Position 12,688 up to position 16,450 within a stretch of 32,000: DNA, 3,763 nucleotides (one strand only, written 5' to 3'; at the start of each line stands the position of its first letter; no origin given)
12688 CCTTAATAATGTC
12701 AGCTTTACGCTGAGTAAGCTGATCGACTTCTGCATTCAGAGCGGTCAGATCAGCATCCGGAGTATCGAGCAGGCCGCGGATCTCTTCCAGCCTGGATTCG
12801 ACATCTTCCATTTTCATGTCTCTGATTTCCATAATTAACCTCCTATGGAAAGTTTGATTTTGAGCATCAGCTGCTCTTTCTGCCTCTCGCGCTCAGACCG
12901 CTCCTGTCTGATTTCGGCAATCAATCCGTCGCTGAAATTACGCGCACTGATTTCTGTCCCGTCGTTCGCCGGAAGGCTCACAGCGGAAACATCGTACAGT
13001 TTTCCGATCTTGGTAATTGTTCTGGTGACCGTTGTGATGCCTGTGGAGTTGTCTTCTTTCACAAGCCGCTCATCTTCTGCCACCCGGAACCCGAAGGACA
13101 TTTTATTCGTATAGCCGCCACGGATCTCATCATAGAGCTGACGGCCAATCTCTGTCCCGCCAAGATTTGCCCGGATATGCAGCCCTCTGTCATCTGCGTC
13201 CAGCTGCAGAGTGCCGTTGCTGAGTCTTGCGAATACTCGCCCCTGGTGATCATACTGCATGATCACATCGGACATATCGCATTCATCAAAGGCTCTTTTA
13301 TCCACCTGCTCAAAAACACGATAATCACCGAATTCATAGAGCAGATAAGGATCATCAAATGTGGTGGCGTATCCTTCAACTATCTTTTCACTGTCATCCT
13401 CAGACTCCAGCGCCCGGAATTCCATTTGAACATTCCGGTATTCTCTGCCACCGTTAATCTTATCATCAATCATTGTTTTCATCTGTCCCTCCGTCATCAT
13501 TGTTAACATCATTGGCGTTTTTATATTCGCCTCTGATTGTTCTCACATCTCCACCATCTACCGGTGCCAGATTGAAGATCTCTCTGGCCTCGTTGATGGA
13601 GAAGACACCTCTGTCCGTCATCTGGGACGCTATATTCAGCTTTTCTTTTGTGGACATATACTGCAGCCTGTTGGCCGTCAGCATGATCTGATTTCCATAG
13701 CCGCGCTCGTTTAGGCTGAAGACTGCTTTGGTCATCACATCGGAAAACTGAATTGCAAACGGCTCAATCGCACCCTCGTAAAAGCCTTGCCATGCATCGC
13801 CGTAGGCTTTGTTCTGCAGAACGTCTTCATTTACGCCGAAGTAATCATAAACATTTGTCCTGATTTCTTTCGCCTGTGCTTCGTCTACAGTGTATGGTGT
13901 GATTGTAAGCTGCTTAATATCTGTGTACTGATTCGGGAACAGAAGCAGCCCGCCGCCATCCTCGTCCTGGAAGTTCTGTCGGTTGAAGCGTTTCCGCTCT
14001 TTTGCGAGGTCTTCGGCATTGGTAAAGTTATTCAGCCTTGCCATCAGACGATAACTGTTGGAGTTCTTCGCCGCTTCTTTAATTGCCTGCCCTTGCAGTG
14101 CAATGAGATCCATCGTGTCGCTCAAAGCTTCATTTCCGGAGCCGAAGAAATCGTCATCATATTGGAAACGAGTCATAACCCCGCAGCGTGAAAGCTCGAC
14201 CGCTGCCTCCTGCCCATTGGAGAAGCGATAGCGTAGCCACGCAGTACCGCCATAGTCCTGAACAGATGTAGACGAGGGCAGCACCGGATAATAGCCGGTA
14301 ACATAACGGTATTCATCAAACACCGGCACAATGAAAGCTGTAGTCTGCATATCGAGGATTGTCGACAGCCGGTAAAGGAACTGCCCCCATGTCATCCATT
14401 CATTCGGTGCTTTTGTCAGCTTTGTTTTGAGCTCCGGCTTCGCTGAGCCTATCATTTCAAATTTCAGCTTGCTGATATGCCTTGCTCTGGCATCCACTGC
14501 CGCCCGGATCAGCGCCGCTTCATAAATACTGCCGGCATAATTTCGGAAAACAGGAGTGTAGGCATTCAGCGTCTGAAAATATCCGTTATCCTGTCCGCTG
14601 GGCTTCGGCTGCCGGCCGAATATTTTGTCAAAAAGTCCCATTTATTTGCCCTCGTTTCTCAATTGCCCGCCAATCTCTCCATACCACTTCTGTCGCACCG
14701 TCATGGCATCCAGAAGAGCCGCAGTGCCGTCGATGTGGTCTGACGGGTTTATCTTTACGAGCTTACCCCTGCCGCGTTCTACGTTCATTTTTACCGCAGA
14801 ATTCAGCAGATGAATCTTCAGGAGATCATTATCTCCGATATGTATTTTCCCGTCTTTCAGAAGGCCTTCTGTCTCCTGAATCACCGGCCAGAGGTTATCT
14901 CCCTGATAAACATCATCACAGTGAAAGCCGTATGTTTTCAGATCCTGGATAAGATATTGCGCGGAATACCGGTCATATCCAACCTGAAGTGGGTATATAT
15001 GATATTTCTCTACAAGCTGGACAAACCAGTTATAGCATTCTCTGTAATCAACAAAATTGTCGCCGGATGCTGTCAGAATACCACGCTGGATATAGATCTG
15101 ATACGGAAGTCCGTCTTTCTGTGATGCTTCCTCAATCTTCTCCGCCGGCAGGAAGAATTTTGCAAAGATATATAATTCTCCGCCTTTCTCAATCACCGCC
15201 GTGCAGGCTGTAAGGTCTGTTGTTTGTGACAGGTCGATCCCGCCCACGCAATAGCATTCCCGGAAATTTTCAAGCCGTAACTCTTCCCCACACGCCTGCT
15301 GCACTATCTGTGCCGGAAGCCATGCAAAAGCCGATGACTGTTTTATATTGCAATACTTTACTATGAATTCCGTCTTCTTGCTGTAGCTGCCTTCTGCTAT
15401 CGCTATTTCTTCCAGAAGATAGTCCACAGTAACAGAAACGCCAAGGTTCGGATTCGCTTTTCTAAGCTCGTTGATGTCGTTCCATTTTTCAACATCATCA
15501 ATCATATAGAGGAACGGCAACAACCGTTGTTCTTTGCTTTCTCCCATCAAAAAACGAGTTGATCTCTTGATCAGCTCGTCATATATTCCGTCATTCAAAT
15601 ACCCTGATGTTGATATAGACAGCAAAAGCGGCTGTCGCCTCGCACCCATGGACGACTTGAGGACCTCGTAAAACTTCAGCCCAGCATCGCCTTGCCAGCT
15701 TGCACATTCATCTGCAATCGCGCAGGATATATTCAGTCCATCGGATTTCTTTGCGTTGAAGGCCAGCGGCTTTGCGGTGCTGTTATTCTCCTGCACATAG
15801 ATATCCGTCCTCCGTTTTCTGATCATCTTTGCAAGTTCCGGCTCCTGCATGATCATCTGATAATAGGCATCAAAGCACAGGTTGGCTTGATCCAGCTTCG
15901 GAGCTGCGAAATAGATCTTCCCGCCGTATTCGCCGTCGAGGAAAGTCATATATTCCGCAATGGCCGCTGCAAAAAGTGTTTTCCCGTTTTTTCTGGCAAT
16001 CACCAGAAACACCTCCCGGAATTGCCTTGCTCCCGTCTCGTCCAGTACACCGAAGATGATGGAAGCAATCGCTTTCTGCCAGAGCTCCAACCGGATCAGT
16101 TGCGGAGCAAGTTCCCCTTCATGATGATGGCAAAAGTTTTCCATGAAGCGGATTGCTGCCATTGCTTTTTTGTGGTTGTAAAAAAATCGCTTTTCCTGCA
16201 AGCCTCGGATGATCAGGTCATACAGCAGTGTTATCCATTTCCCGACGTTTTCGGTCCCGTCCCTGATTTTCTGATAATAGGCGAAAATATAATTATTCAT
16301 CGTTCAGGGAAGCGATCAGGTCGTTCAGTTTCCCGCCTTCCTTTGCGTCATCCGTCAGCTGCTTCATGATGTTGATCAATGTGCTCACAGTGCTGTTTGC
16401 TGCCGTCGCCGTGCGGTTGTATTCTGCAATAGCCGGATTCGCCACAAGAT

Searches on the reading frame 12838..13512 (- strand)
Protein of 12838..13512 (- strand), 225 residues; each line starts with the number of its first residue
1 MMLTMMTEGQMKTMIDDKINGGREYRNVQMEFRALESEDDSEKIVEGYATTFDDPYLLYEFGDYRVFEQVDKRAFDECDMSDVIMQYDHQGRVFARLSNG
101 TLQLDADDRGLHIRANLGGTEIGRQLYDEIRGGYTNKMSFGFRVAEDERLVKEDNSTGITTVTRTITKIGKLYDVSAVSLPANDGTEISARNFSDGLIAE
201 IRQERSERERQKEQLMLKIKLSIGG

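Call 91: search_protein_families(library=pfam, proteins=[window:12838-13512:-], max_evalue=0.001)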
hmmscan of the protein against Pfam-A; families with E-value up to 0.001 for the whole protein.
window:12838-13512:- (225 aa): 1 family
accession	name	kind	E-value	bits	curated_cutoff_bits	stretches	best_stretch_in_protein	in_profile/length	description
PF04586.22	Peptidase_S78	-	6.1e-32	111.5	21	1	32-191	5-155/165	Caudovirus prohead serine protease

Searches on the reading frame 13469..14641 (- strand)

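Call 91: search_protein_families(library=pfam, proteins=[window:13469-14641:-], max_evalue=0.001)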
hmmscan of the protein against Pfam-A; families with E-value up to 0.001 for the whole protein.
window:13469-14641:- (391 aa): 1 family
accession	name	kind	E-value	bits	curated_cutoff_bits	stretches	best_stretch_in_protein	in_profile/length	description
PF04860.17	Phage_portal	-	9.3e-32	110.9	39.1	1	45-357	3-321/321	Phage portal protein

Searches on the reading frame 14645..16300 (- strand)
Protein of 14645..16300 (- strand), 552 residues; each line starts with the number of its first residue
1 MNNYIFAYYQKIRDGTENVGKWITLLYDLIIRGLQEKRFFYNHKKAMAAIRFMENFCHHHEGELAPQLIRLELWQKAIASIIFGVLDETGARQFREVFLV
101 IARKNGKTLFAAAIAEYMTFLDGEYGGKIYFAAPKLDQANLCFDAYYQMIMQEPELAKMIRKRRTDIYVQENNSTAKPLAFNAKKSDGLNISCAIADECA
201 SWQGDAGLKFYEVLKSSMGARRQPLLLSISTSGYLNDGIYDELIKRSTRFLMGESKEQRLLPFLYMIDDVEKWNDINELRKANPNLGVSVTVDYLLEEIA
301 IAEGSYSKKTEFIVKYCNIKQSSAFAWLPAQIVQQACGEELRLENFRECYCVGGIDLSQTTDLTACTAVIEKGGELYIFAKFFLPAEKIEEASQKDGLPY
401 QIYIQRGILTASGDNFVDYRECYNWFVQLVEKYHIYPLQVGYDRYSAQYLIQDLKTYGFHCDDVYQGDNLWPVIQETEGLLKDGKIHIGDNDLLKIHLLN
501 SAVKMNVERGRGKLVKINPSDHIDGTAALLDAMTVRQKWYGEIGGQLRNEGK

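Call 87: search_protein_families(library=pfam, proteins=[window:14645-16300:-], max_evalue=0.001)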
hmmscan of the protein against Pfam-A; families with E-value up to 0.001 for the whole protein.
window:14645-16300:- (552 aa): 2 families
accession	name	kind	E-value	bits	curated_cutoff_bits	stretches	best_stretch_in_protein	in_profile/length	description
PF03354.21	TerL_ATPase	-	2.7e-27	96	23.7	1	74-245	2-174/178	Terminase large subunit, ATPase domain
PF20441.4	TerL_nuclease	-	7.2e-27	94.7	24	1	263-534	10-280/286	Terminase large subunit, endonuclease domain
